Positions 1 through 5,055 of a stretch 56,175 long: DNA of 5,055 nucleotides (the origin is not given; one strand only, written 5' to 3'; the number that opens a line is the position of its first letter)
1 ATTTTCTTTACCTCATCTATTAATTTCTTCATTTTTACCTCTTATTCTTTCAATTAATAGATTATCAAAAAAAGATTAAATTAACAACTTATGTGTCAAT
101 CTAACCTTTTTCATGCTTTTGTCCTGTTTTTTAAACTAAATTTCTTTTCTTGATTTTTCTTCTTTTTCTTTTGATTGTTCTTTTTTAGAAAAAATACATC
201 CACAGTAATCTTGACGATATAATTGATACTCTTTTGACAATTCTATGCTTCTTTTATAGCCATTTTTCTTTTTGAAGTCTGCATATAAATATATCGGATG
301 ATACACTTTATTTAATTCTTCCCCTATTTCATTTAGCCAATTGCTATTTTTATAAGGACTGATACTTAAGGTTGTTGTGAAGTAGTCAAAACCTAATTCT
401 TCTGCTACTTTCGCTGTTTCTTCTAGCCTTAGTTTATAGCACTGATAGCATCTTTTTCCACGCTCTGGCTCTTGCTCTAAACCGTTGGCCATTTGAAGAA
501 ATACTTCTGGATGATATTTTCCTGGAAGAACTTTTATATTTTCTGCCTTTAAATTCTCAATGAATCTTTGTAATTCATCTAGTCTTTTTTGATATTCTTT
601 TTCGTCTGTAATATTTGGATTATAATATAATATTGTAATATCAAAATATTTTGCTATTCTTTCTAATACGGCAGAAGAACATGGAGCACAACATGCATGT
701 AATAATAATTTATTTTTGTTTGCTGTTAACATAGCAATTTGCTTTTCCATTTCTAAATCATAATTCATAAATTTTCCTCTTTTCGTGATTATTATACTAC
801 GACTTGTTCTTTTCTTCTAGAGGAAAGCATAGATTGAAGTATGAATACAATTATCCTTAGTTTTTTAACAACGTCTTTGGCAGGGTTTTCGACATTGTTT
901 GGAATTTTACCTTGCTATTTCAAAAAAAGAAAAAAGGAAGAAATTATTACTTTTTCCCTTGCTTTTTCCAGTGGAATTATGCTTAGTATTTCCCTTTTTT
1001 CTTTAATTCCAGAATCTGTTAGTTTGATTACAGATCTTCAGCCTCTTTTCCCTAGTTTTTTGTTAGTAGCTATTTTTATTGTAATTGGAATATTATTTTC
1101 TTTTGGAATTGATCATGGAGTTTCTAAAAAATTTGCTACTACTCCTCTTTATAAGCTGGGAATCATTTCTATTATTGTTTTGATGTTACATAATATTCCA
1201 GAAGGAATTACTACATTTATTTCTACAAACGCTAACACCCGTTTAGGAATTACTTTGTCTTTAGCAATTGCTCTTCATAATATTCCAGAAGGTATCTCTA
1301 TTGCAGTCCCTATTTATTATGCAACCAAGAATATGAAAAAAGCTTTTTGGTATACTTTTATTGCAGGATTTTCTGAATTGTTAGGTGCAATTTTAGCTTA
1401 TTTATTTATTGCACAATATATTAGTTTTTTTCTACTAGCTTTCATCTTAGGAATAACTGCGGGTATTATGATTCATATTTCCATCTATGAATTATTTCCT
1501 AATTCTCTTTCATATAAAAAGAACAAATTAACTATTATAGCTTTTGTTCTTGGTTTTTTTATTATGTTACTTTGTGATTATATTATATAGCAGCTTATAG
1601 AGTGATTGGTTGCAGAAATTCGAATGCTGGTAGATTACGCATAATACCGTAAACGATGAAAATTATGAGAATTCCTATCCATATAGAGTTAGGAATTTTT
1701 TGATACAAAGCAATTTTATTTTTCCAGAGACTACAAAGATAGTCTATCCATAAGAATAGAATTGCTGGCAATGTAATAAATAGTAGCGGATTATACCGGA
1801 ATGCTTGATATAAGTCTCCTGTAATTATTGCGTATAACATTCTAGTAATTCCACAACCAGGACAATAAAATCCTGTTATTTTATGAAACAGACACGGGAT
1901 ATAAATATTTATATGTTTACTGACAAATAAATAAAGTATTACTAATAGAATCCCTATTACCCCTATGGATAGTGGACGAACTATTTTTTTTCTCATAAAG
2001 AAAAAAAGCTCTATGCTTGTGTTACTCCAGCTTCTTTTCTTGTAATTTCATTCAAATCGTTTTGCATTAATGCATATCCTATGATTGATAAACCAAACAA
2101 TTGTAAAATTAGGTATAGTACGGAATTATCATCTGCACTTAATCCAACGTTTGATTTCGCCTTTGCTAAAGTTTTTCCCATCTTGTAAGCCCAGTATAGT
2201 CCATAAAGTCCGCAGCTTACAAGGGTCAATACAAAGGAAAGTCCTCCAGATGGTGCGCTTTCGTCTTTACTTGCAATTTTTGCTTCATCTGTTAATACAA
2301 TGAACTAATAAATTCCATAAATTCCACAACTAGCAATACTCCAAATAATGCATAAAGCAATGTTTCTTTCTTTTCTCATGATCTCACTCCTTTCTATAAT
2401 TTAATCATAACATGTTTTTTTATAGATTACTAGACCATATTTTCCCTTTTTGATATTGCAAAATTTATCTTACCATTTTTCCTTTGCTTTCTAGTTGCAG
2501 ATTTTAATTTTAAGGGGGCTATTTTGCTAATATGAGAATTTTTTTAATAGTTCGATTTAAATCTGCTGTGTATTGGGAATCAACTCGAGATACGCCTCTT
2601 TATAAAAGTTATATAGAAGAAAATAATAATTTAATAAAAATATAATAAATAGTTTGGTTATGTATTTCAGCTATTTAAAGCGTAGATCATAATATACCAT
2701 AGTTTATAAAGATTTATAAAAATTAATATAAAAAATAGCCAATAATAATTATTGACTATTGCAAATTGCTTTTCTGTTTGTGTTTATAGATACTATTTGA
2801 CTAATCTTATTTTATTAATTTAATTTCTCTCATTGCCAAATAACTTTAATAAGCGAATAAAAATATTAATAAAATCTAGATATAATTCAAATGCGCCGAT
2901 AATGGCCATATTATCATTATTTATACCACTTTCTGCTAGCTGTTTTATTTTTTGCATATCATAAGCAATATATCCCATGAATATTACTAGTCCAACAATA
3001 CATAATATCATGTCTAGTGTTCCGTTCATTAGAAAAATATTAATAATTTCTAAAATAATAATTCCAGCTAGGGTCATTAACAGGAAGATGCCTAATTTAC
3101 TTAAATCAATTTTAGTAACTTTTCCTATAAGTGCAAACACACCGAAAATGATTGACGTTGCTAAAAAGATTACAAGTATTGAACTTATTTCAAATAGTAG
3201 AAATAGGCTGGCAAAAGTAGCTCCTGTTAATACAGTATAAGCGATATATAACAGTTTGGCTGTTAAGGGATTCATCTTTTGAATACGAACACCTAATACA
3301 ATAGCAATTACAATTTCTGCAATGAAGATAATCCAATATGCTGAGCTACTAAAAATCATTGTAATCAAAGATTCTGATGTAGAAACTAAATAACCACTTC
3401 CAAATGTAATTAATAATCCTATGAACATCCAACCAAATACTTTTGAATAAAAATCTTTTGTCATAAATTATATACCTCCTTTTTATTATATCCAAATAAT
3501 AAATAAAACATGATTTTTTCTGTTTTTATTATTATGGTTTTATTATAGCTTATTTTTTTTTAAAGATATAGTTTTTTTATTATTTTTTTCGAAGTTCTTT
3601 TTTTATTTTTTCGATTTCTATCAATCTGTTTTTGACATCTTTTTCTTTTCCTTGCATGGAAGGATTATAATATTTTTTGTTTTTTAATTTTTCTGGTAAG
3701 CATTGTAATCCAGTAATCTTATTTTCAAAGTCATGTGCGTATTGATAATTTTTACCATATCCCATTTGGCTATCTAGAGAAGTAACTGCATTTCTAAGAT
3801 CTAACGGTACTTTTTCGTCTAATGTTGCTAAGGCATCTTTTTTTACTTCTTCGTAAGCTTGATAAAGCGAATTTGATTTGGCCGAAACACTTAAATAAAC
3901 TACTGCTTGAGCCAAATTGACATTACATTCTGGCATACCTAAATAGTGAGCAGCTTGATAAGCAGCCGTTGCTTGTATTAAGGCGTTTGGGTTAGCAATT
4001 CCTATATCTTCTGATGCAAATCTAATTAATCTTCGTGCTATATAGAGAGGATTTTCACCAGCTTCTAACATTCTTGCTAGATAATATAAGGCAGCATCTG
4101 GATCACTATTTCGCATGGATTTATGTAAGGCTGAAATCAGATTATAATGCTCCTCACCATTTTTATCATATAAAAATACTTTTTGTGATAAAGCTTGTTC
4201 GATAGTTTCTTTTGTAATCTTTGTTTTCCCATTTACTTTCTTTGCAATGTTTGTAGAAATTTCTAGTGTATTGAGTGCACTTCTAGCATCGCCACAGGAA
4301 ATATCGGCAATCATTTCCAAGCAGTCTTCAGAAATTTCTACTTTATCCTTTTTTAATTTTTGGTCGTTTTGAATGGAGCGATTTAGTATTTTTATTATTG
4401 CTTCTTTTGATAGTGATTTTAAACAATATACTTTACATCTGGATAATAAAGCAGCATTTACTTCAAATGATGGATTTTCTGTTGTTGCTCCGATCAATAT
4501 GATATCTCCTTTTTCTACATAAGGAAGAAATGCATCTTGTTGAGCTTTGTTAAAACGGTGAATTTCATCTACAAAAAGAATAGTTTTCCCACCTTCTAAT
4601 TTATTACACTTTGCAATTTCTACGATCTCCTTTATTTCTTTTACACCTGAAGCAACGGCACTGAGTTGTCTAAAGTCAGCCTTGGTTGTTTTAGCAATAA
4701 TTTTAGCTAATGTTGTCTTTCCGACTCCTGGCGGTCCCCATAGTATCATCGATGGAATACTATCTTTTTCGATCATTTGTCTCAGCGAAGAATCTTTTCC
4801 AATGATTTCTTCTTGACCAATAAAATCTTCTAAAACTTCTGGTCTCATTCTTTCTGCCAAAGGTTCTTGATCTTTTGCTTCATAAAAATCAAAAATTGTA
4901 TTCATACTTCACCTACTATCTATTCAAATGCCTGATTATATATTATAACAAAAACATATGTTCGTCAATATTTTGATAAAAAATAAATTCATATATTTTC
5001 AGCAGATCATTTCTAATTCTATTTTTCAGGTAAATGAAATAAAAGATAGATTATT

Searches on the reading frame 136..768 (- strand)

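Call 90: search_protein_families(library=pfam, proteins=[window:136-768:-], max_evalue=0.001)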
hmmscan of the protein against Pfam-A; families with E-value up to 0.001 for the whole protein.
window:136-768:- (210 aa): 1 family
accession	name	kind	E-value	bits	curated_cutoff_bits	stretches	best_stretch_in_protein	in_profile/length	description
PF02677.20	QueH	-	6.1e-72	241.8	23.5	1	21-197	1-175/175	Epoxyqueuosine reductase QueH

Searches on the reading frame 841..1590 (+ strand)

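Call 90: search_protein_families(library=pfam, proteins=[window:841-1590:+], max_evalue=0.001)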
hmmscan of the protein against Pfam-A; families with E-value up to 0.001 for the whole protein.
window:841-1590:+ (249 aa): 1 family
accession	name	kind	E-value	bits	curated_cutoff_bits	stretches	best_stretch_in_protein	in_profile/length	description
PF02535.28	Zip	-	1.8e-30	106.7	35.1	2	106-244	177-321/323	ZIP Zinc transporter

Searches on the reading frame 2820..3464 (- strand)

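Call 90: search_protein_families(library=pfam, proteins=[window:2820-3464:-], max_evalue=0.001)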
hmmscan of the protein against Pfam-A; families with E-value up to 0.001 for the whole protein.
window:2820-3464:- (214 aa): 1 family
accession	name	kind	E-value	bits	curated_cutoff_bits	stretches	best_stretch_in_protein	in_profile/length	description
PF01027.25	Bax1-I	-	5.6e-46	157.4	34.1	1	4-209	2-207/207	Inhibitor of apoptosis-promoting Bax1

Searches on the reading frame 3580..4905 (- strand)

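Call 90: search_protein_families(library=pfam, proteins=[window:3580-4905:-], max_evalue=0.001)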
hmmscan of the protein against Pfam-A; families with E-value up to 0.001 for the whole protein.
window:3580-4905:- (441 aa): 20 families
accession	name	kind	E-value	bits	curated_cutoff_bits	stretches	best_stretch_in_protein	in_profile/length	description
PF12002.13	MgsA_C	-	2.4e-64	216.7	27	1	266-430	1-165/167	MgsA AAA+ ATPase C terminal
PF16193.11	AAA_assoc_2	-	3.4e-29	101.4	34.3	1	186-265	2-81/81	AAA C-terminal domain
PF00004.35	AAA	-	6.9e-18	65.8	21.2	1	53-159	1-125/131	ATPase family associated with various cellular activities (AAA)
PF05496.18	RuvB_N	-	7.3e-17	62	27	1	20-140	1-119/159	Holliday junction DNA helicase RuvB P-loop domain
PF22703.2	Cdc6_lid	-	9.7e-08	32.2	27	1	191-238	17-66/68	Cdc6 AAA+ ATPase-type lid domain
PF13173.12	AAA_14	-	1.7e-07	31.8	27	1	53-166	5-124/129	AAA domain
PF07728.20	AAA_5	-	2.1e-06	28.2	22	1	53-137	2-97/139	AAA domain (dynein-related subfamily)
PF21960.2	RCF1-5-like_lid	-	1e-05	25.8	27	1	185-215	8-39/43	RCF1/5-like, AAA+ ATPase lid domain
PF20720.3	nSTAND3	-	1.4e-05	25.3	27.2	1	53-114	20-73/155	Novel STAND NTPase 3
PF13191.12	AAA_16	-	2.5e-05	25.3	32.6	0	44-75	15-49/167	AAA ATPase domain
PF00158.32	Sigma54_activat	-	3.2e-05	24.1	20.2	0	107-144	94-131/168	Sigma-54 interaction domain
PF05673.19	DUF815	-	6.9e-05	22.6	23.8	1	38-120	41-120/249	Protein of unknown function (DUF815)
PF14532.12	Sigma54_activ_2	-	0.00012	22.8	25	1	53-134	24-100/138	Sigma-54 interaction domain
PF13604.12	AAA_30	-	0.00017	21.8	27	0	53-146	21-130/191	AAA domain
PF01078.27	Mg_chelatase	-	0.00018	21.4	20.3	0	52-74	24-50/207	Magnesium chelatase, subunit ChlI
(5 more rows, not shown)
